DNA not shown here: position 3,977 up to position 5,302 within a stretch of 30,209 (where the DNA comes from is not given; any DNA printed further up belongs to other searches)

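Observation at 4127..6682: Unusual PHA synthase locus: two diverged class III-type PhaC catalytic subunits flanking a 118-aa mini-PhaE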

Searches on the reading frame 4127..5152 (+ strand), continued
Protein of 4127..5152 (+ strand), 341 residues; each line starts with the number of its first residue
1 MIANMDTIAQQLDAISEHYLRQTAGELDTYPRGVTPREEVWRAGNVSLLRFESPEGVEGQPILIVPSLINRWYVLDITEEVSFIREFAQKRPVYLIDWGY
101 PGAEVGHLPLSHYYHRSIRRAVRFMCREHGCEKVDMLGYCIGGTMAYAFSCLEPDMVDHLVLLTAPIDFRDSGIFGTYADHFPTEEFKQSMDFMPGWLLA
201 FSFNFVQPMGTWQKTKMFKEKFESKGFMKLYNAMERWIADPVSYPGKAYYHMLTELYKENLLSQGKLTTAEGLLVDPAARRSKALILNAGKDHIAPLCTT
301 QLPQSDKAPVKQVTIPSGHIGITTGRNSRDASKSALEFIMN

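Call 88: fold_search(model_id=the predicted structure, library=pdb)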
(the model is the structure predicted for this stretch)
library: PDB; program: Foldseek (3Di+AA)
matches with E <= 10: 1944; with E <= 0.001: 1676
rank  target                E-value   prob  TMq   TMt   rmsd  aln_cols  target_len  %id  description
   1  9knl_B                4.7e-20  1.00  0.73  0.49   7.5       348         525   24  Crystal structure of triethylene glycol-bound full-length PHA synthase (PhaC) from Aeromonas caviae (released 2025-05-21)
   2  9knj_A                9.8e-20  1.00  0.73  0.47   6.9       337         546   26  Crystal structure of glycerol-bound full-length PHA synthase (PhaC) from Aeromonas caviae (released 2025-05-21)
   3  9knj_C                1.2e-19  1.00  0.74  0.48   7.7       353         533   23  Crystal structure of glycerol-bound full-length PHA synthase (PhaC) from Aeromonas caviae (released 2025-05-21)
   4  9knk_A                2.6e-19  1.00  0.76  0.49   7.2       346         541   25  Crystal structure of full-length PHA synthase (PhaC) from Aeromonas caviae (released 2025-05-21)
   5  9knj_B                2.9e-19  1.00  0.75  0.49   6.9       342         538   25  Crystal structure of glycerol-bound full-length PHA synthase (PhaC) from Aeromonas caviae (released 2025-05-21)
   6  9knk_C                2.9e-19  1.00  0.73  0.48   7.0       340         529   25  Crystal structure of full-length PHA synthase (PhaC) from Aeromonas caviae (released 2025-05-21)
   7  9knk_B                3.1e-19  1.00  0.73  0.48   7.0       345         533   25  Crystal structure of full-length PHA synthase (PhaC) from Aeromonas caviae (released 2025-05-21)
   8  9knl_A                5.7e-19  1.00  0.74  0.47   6.8       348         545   25  Crystal structure of triethylene glycol-bound full-length PHA synthase (PhaC) from Aeromonas caviae (released 2025-05-21)
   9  9knl_C                2.1e-18  1.00  0.73  0.51   6.4       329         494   24  Crystal structure of triethylene glycol-bound full-length PHA synthase (PhaC) from Aeromonas caviae (released 2025-05-21)
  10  5t6o                  5.5e-18  1.00  0.69  0.62   4.8       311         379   24  Structure of the catalytic domain of the class I polyhydroxybutyrate synthase from Cupriavidus necator (released 2016-10-26)
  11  5xav_A                8.9e-18  1.00  0.71  0.65   3.1       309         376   22  Structure of PhaC from Chromobacterium sp. USM2 (released 2017-07-26)
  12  5hz2                  1.2e-17  1.00  0.68  0.61   4.0       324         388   25  Crystal structure of PhaC1 from Ralstonia eutropha (released 2016-12-07)
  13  6k3c_A                1.6e-17  1.00  0.76  0.67   3.3       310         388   21  Crystal structure of class I PHA synthase (PhaC) mutant from Chromobacterium sp. USM2 bound to Coenzyme A. (released 2020-04-29)
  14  5xav_B                9.7e-17  1.00  0.71  0.65   3.6       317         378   21  Structure of PhaC from Chromobacterium sp. USM2 (released 2017-07-26)
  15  6k3c_B                1.6e-14  1.00  0.60  0.59   8.5       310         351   18  Crystal structure of class I PHA synthase (PhaC) mutant from Chromobacterium sp. USM2 bound to Coenzyme A. (released 2020-04-29)
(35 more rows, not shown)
